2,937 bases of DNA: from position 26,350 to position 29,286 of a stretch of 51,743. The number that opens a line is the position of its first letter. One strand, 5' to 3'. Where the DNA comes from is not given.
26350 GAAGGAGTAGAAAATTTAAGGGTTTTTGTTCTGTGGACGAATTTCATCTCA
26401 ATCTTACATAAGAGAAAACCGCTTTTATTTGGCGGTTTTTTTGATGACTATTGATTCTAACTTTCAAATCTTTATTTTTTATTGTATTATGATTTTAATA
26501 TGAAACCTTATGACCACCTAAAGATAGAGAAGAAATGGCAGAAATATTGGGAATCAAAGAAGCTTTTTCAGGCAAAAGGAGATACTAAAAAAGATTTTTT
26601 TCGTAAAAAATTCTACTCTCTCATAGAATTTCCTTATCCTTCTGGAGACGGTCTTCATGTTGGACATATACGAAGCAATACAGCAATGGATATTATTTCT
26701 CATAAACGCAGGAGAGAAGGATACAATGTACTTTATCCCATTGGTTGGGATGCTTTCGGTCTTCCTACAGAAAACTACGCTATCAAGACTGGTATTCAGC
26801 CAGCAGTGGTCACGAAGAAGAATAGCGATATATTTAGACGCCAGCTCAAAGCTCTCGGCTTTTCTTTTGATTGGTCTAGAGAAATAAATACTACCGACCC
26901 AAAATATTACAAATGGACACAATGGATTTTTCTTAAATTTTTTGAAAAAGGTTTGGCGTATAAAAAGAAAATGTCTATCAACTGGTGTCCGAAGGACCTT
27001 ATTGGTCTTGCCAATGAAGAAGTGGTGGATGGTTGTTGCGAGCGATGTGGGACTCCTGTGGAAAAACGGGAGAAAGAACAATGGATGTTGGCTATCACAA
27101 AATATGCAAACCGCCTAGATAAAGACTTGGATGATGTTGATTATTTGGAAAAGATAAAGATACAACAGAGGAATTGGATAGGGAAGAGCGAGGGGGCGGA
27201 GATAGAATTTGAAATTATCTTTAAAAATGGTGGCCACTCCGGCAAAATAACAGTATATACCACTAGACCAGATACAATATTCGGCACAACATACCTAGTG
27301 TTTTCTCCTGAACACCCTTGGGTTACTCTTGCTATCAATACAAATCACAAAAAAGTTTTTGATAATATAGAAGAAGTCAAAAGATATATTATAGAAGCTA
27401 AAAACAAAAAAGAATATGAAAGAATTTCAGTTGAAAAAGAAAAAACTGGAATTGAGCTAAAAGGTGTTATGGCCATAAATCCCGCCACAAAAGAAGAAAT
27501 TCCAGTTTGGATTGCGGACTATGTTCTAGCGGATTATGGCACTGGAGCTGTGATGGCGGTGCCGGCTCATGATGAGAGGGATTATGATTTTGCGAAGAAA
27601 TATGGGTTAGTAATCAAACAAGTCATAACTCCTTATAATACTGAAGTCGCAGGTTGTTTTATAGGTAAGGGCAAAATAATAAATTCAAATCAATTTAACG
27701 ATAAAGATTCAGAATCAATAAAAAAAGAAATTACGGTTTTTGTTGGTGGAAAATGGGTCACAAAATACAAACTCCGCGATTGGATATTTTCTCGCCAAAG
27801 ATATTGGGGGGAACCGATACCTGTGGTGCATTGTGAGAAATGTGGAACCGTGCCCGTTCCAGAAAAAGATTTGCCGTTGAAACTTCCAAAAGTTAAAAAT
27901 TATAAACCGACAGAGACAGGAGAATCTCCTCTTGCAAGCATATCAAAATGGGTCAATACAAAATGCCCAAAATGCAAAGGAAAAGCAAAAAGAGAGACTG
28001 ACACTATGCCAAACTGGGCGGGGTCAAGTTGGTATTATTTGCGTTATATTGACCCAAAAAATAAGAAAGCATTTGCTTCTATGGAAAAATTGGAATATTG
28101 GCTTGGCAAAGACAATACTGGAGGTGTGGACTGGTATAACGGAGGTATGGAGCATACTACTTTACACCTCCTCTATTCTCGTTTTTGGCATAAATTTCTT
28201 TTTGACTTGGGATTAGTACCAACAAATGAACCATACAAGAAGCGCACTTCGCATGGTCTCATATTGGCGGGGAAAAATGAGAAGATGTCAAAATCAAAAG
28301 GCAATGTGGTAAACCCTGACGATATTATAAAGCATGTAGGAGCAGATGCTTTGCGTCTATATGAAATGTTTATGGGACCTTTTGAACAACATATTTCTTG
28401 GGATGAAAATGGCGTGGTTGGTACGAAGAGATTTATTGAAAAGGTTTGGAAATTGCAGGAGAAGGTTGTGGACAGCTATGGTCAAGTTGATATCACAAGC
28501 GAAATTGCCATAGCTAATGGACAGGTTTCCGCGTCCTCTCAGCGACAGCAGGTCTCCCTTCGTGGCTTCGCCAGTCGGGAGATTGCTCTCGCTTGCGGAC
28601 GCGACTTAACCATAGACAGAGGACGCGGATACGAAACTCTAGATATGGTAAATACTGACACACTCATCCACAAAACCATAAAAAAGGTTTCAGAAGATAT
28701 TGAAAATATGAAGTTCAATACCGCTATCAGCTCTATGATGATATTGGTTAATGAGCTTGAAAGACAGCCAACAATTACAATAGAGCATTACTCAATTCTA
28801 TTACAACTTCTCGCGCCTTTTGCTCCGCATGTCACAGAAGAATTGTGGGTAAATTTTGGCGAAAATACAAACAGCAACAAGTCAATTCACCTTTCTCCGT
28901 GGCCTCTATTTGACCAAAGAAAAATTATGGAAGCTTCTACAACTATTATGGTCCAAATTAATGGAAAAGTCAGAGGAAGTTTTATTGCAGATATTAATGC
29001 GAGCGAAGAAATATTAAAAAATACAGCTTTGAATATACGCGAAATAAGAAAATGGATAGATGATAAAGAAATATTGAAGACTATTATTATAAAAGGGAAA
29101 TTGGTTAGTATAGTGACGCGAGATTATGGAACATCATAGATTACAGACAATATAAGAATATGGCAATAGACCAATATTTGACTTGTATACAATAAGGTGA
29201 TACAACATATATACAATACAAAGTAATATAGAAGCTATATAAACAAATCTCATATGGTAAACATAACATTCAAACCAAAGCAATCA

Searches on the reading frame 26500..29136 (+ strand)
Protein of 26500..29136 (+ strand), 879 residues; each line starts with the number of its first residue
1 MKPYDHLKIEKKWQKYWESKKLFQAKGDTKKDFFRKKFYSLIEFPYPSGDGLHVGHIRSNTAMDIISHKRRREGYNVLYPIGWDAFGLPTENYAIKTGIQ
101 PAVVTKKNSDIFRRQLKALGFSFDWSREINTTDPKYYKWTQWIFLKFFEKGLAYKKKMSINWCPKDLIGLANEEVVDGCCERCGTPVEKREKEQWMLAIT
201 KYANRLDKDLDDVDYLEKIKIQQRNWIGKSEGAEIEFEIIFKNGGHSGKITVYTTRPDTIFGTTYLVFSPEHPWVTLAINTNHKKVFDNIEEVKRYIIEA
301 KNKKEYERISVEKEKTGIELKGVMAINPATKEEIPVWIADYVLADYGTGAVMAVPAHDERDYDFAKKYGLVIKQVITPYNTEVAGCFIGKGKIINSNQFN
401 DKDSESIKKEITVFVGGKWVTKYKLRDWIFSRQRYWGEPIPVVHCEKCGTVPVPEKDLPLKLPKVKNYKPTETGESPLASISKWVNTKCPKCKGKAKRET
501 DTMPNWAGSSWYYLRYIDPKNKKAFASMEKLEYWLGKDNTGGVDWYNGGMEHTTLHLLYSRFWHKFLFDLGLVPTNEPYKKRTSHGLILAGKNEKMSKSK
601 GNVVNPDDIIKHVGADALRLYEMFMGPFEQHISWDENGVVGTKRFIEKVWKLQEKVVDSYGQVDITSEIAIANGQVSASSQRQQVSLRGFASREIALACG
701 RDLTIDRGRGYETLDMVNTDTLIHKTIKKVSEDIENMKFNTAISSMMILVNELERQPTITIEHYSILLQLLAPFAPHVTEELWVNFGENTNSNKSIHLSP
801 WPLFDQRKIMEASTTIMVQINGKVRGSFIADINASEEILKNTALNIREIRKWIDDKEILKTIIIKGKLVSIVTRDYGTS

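Call 104: list_cluster_members(proteins=[window:26500-29136:+, P0003])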
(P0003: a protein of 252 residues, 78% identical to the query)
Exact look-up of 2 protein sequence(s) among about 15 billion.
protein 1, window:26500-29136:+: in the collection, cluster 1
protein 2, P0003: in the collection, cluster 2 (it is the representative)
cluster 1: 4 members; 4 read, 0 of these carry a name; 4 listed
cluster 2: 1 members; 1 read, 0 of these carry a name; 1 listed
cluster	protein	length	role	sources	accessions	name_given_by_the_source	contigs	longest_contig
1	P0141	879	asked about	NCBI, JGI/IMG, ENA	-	-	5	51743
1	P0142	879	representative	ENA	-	-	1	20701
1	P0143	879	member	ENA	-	-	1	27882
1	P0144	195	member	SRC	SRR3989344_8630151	-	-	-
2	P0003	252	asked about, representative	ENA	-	-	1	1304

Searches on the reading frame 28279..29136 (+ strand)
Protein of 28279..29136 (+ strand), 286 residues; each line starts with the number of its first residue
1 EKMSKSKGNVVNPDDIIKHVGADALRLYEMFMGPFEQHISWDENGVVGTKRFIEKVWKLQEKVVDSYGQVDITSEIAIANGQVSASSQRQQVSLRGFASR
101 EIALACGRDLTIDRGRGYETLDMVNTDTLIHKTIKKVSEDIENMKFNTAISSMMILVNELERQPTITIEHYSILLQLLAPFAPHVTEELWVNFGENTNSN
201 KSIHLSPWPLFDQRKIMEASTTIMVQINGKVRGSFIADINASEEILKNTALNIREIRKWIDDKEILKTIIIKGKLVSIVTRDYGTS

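Call 45: find_homologous_proteins(query=window:28279-29136:+, max_evalue=1e-30)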
Query window:28279-29136:+ (286 aa): 7256 proteins with E <= 1e-30 among 8000 candidates; the best 120 are listed.
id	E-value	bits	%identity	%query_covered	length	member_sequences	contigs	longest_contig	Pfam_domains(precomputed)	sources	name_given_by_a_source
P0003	1.4e-100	354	69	91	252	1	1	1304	PF08264.20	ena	-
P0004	2.8e-77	278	49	97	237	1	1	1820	PF08264.20,PF00133.29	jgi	jgi:leucyl-tRNA synthetase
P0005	1.9e-76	275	56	53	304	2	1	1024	PF08264.20,PF00133.29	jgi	jgi:leucyl-tRNA synthetase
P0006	1.3e-75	273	48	98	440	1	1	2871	PF09334.18,PF08264.20,PF00133.29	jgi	jgi:leucyl-tRNA synthetase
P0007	4.0e-75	271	47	98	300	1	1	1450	PF09334.18,PF08264.20,PF00133.29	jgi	jgi:leucyl-tRNA synthetase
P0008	2.8e-74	268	47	98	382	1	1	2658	PF09334.18,PF08264.20,PF00133.29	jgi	jgi:leucyl-tRNA synthetase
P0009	1.1e-73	266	48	98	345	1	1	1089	PF09334.18,PF08264.20,PF00133.29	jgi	jgi:leucyl-tRNA synthetase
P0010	1.3e-73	266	50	98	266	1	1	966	PF09334.18,PF08264.20,PF00133.29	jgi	jgi:leucyl-tRNA synthetase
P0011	2.0e-73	265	50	98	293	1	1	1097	PF09334.18,PF08264.20,PF00133.29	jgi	jgi:leucyl-tRNA synthetase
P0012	3.7e-73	264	47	98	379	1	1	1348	PF09334.18,PF08264.20,PF00133.29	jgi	jgi:leucyl-tRNA synthetase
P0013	1.3e-72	263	46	98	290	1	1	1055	PF09334.18,PF08264.20,PF00133.29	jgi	jgi:leucyl-tRNA synthetase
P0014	3.7e-72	261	46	99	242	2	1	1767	PF08264.20,PF00133.29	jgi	-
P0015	5.3e-72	261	46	97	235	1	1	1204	PF08264.20,PF00133.29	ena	-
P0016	7.5e-72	260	57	53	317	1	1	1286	PF09334.18,PF08264.20,PF00133.29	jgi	jgi:leucyl-tRNA synthetase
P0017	1.7e-71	259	48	98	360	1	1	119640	PF09334.18,PF08264.20,PF00133.29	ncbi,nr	ncbi:MAG: class I tRNA ligase family protein [Candidatus Pacebacteria bacterium]|nr:class I tRNA lig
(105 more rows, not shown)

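Call 62: search_solved_structures(query=window:28279-29136:+, show_alignments=1, max_evalue=1e-10)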
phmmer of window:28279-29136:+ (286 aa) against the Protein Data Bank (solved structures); distinct sequences matched with E-value up to 1e-10: 17.
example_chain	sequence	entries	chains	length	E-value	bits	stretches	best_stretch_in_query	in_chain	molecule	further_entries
9tws_A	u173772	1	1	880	2.4e-36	129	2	130-279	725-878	Leucine--tRNA ligase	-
9twt_A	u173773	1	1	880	2.4e-36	129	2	130-279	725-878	Leucine--tRNA ligase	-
9twu_A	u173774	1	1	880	2.4e-36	129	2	130-279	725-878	Leucine--tRNA ligase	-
9twv_A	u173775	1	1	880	2.4e-36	129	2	130-279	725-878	Leucine--tRNA ligase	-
3zgz_A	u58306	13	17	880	2.4e-36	129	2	130-279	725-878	LEUCINE--TRNA LIGASE | LEUCYL-TRNA SYNTHETASE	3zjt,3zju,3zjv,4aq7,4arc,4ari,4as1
5omw_A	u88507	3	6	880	2.4e-36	129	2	130-279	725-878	Leucine--tRNA ligase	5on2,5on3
9tjv_A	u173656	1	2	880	2.4e-36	129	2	130-279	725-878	Leucine--tRNA ligase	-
9tjw_A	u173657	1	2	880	2.4e-36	129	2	130-279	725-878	Leucine--tRNA ligase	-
9twr_A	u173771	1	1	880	2.4e-36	129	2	130-279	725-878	Leucine--tRNA ligase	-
1h3n_A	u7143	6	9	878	1.5e-32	116.5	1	130-281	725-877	LEUCYL-TRNA SYNTHETASE | AMINOACYL-TRNA SYNTHETASE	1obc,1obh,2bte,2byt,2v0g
2v0c_A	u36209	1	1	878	2.7e-31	112.4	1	130-281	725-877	AMINOACYL-TRNA SYNTHETASE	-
3ziu_A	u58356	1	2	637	1.1e-30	110.4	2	133-278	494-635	LEUCYL-TRNA SYNTHETASE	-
6q89_A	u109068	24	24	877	2.3e-30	109.3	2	129-279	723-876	Leucine--tRNA ligase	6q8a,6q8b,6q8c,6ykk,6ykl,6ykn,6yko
7nty_A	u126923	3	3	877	2.3e-30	109.3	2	129-279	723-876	Leucine--tRNA ligase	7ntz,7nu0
7nua_A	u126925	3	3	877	2.3e-30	109.3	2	129-279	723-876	Leucine--tRNA ligase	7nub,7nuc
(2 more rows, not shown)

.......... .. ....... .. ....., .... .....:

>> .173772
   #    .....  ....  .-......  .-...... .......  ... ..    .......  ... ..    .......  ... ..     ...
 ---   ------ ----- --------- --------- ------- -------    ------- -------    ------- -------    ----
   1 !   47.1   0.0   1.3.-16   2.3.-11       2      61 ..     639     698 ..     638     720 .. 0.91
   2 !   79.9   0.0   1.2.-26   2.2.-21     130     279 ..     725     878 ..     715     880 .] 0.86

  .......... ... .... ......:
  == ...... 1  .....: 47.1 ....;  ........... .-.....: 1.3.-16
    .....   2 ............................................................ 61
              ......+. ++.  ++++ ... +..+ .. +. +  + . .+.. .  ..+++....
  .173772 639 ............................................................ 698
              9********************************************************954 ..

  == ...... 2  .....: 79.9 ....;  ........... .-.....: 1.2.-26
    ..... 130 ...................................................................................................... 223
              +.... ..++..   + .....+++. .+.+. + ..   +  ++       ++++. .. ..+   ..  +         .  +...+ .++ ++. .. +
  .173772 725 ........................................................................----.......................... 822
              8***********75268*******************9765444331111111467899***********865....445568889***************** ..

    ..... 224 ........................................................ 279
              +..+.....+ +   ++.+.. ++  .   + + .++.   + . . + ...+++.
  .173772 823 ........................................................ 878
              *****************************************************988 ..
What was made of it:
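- E. coli LeuRS has 26 aa there (call 62).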

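Call 82: find_encoding_contigs(protein=P0008, flank=3000, max_places=2)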
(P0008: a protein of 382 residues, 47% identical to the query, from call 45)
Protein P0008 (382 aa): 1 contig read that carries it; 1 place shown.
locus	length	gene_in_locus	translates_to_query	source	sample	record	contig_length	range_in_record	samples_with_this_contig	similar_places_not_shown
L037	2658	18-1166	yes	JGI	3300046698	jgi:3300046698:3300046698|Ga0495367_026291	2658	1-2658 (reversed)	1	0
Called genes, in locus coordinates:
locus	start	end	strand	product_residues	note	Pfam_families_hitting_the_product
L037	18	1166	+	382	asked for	PF00133:tRNA-synt_1, PF09334:tRNA-synt_1g (weak), PF08264:Anticodon_1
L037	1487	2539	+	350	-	PF04545:Sigma70_r4, PF05066:HARE-HTH (faint)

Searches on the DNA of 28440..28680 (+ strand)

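Call 40: build_rna_model(alignment_id=A3, structure=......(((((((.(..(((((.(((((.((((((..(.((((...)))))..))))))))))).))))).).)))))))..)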
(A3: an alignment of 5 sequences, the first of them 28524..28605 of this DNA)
Model R1 built from alignment A3 (5 sequences, 82 columns); structure: as given.
model positions 82; base pairs 29; branch points 0; effective number of sequences 0.95; information 0.692 bits per position. Calibrated on 0.2 Mb of random sequence (short: E-values are rough).
structure used (alignment columns):
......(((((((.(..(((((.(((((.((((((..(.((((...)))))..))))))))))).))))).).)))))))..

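Call 41: search_with_rna_model(model_id=R1, sources=[window, L016, L017, L018, L019], max_evalue=10)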
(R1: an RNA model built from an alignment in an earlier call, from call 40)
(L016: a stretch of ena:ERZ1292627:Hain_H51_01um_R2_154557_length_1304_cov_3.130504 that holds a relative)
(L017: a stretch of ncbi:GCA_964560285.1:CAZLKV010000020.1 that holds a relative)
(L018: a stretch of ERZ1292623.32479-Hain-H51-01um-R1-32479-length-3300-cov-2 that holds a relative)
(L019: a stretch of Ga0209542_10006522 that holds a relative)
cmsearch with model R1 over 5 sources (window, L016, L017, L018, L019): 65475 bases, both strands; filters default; matches with E-value up to 10: 12.
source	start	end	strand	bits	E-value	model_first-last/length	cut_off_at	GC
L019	556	637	+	109.6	1.7e-27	1-82/82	no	0.7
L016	187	268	+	108.4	3.7e-27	1-82/82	no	0.66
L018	2935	3016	+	108.4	3.7e-27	1-82/82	no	0.66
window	28524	28605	+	106.9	9.2e-27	1-82/82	no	0.65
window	32730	32811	+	105.9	1.7e-26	1-82/82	no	0.63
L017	3001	3082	-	104.7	3.8e-26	1-82/82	no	0.67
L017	2997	3078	+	36.1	2.2e-07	1-82/82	no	0.68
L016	191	272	-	33.6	1.1e-06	1-82/82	no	0.66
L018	2939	3020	-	33.6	1.1e-06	1-82/82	no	0.66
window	32734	32815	-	33.5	1.1e-06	1-82/82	no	0.63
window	28528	28609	-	31.5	4e-06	1-82/82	no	0.62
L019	560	641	-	31.5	4e-06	1-82/82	no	0.68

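Call 44: search_with_rna_model(model_id=R1, sources=[L020, L021, L022, L023, L024, L025, L026], max_evalue=0.001, make_alignment=true)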
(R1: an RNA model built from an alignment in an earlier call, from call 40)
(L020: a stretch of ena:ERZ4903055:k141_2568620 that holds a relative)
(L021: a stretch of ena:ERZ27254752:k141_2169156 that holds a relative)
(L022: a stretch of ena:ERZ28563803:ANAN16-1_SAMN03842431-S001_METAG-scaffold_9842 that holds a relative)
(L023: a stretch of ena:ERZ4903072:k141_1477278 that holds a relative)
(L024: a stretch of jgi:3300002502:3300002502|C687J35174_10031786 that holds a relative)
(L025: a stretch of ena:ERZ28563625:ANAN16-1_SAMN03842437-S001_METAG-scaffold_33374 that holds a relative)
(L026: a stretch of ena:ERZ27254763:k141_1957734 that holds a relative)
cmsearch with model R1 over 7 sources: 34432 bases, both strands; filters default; matches with E-value up to 0.001: 14.
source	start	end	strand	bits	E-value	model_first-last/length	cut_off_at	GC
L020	4045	4126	+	105.9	9.2e-27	1-82/82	no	0.63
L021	4045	4126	+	105.9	9.2e-27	1-82/82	no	0.63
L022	4045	4126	+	105.9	9.2e-27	1-82/82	no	0.63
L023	4045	4126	+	105.9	9.2e-27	1-82/82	no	0.63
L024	4045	4126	+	105.9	9.2e-27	1-82/82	no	0.63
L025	4045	4126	+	105.9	9.2e-27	1-82/82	no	0.63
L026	1083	1164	+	105.9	9.2e-27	1-82/82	no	0.63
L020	4049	4130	-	33.5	5.8e-07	1-82/82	no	0.63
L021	4049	4130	-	33.5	5.8e-07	1-82/82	no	0.63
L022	4049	4130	-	33.5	5.8e-07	1-82/82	no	0.63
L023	4049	4130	-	33.5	5.8e-07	1-82/82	no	0.63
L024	4049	4130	-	33.5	5.8e-07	1-82/82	no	0.63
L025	4049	4130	-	33.5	5.8e-07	1-82/82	no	0.63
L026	1087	1168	-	33.5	5.8e-07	1-82/82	no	0.63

Alignment A4: 14 matches aligned to the model, 85 columns, each read 5' to 3' on its own strand. Consensus structure (alignment columns), stored with it:
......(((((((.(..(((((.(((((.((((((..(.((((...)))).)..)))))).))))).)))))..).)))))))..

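Call 68: search_with_rna_model(model_id=R1, sources=[L027, L028, L029, L030, L031, L032, L033, L034], max_evalue=1)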
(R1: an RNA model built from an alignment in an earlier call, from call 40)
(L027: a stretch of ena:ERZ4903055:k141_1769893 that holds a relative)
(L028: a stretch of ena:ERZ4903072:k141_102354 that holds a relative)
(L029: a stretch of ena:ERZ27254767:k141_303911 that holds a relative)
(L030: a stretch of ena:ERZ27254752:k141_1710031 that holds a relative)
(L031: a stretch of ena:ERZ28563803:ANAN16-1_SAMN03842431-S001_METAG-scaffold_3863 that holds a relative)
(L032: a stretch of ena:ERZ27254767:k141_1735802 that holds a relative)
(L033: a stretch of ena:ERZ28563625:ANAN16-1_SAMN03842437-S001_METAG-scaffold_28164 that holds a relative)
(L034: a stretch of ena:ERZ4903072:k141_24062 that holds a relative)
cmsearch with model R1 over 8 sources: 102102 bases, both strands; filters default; matches with E-value up to 1: 0.
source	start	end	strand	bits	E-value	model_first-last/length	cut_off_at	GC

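Call 69: search_rna_families(source=window, start=28440, end=28680, threshold=evalue, max_evalue=10)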
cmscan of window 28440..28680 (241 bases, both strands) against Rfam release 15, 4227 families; matches with E-value up to 10: 0.
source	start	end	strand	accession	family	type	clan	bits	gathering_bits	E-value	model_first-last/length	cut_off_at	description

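Call 81: search_with_rna_model(model_id=R1, sources=[L035, L036], max_evalue=1, show_alignments=2)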
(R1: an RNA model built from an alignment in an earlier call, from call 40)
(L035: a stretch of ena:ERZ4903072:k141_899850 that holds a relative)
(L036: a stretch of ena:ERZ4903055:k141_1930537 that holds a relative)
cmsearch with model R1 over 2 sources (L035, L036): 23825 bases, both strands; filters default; matches with E-value up to 1: 4.
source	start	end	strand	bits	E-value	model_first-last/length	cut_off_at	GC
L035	10457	10538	-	109.6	6.3e-28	1-82/82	no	0.7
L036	10457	10538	-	109.6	6.3e-28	1-82/82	no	0.7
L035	10453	10534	+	31.5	1.5e-06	1-82/82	no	0.68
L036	10453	10534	+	31.5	1.5e-06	1-82/82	no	0.68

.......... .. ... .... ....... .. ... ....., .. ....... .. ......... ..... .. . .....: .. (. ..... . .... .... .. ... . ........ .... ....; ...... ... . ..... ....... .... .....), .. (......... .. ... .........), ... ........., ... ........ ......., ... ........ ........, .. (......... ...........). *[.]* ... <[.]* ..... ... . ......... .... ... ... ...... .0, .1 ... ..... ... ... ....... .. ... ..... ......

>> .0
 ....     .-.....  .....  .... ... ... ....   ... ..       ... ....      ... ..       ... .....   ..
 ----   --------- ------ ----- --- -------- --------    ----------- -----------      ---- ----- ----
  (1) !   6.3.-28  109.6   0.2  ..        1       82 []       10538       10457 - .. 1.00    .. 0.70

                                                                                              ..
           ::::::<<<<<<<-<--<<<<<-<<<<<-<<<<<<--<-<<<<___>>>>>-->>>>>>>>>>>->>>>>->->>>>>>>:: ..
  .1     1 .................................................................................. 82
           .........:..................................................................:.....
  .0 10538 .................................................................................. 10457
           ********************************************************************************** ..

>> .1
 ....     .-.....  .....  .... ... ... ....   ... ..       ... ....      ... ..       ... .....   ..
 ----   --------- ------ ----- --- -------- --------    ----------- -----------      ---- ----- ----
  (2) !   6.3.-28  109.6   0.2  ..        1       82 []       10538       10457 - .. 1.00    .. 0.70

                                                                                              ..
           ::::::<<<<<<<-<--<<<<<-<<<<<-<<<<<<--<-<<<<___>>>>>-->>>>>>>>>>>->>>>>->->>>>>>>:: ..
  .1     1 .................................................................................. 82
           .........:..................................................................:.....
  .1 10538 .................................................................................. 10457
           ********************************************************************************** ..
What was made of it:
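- The methyltransferase contig, probably from the same genome, adds only copy E (call 81).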

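Call 107: search_with_rna_model(model_id=R1, source=window, filters=off, max_evalue=10)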
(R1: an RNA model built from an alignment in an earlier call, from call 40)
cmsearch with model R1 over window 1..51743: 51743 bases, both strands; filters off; matches with E-value up to 10: 9.
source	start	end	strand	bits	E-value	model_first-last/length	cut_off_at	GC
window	28524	28605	+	106.9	7.3e-27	1-82/82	no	0.65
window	32730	32811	+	105.9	1.4e-26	1-82/82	no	0.63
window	32734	32815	-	33.5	8.8e-07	1-82/82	no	0.63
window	28528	28609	-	31.5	3.2e-06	1-82/82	no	0.62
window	24339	24423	+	15.8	0.064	1-82/82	no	0.38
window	2975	3020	+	11.2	1.1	1-82/82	no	0.43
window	15498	15542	+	9.4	3.6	1-82/82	no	0.4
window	7204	7271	+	9.2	3.9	1-82/82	no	0.44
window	34700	34757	-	8.2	7.5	1-82/82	no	0.48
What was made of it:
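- The covariance model found 2 copies in 52 kb and none in about 15 kb of additional sequence flanking the window in the same population (calls 68, 107).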
